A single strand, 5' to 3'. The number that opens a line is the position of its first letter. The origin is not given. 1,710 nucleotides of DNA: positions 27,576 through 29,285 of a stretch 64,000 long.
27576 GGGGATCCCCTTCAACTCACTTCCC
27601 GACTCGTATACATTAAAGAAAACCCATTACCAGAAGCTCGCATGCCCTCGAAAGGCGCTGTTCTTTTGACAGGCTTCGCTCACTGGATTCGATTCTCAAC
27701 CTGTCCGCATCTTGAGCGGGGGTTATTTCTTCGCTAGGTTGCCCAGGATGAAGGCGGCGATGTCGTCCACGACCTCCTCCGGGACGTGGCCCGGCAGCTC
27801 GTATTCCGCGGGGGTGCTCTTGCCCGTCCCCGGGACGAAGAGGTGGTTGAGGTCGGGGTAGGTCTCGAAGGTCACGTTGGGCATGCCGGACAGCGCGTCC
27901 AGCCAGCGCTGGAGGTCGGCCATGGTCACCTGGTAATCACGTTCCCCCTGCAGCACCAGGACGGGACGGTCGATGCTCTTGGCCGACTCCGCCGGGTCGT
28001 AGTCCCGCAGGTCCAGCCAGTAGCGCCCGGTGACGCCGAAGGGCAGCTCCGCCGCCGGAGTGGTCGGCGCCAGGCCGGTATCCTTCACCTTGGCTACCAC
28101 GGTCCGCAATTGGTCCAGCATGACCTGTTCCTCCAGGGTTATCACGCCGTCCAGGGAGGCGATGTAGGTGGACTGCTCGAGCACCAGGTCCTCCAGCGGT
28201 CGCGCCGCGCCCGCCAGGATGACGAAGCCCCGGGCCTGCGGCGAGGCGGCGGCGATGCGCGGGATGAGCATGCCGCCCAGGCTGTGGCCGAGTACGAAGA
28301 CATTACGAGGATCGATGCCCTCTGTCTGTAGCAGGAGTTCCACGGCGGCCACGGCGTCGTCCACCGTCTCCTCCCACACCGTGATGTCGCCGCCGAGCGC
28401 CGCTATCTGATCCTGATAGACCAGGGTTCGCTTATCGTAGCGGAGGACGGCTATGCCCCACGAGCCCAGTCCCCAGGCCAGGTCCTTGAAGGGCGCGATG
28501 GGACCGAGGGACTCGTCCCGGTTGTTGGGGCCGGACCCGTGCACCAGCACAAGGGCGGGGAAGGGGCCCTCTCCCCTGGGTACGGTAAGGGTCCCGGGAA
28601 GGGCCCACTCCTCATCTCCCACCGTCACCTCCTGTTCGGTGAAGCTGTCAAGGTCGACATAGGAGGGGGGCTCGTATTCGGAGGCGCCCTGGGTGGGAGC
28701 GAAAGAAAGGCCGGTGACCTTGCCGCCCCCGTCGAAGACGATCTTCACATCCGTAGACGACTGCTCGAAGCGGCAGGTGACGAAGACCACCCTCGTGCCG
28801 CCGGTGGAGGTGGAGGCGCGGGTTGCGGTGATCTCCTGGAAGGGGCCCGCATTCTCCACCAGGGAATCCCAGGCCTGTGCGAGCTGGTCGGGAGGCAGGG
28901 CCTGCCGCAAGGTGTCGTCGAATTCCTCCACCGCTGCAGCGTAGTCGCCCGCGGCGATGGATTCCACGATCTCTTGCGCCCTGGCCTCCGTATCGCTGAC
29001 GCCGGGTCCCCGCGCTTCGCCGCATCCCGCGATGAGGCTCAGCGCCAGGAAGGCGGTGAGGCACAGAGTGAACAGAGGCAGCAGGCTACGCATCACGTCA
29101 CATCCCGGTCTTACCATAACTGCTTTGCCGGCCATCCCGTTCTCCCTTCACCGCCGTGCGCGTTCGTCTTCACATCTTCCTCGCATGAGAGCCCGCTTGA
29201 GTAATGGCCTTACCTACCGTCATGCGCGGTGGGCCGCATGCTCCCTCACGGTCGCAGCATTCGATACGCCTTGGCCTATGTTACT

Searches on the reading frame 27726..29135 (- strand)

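Call 79: search_protein_families(library=pfam, proteins=[window:27726-29135:-], max_evalue=0.001)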
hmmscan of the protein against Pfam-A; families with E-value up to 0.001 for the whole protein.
window:27726-29135:- (470 aa): 8 families
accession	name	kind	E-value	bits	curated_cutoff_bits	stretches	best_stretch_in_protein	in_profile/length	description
PF13026.12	DUF3887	-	1.2e-17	64.8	31.8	1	53-143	1-91/91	Protein of unknown function (DUF3887)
PF12146.15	Hydrolase_4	-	5.2e-13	49.3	27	1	216-314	20-114/239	Serine aminopeptidase, S33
PF00326.27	Peptidase_S9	-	2.4e-12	47.2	22.6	2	256-300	43-87/213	Prolyl oligopeptidase family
PF12697.13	Abhydrolase_6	-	6.7e-11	43.7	26.3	1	195-433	1-206/217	Alpha/beta hydrolase family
PF01738.24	DLH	-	1.8e-05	24.9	21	0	381-434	135-189/217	Dienelactone hydrolase family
PF00561.26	Abhydrolase_1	-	2.9e-05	24.3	25.8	0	257-309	51-102/245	alpha/beta hydrolase fold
PF07859.19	Abhydrolase_3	-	4.2e-05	23.8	25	1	256-317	47-112/210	alpha/beta hydrolase fold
PF20408.4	Abhydrolase_11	-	0.00015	22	27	0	385-437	123-171/193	Alpha/beta hydrolase domain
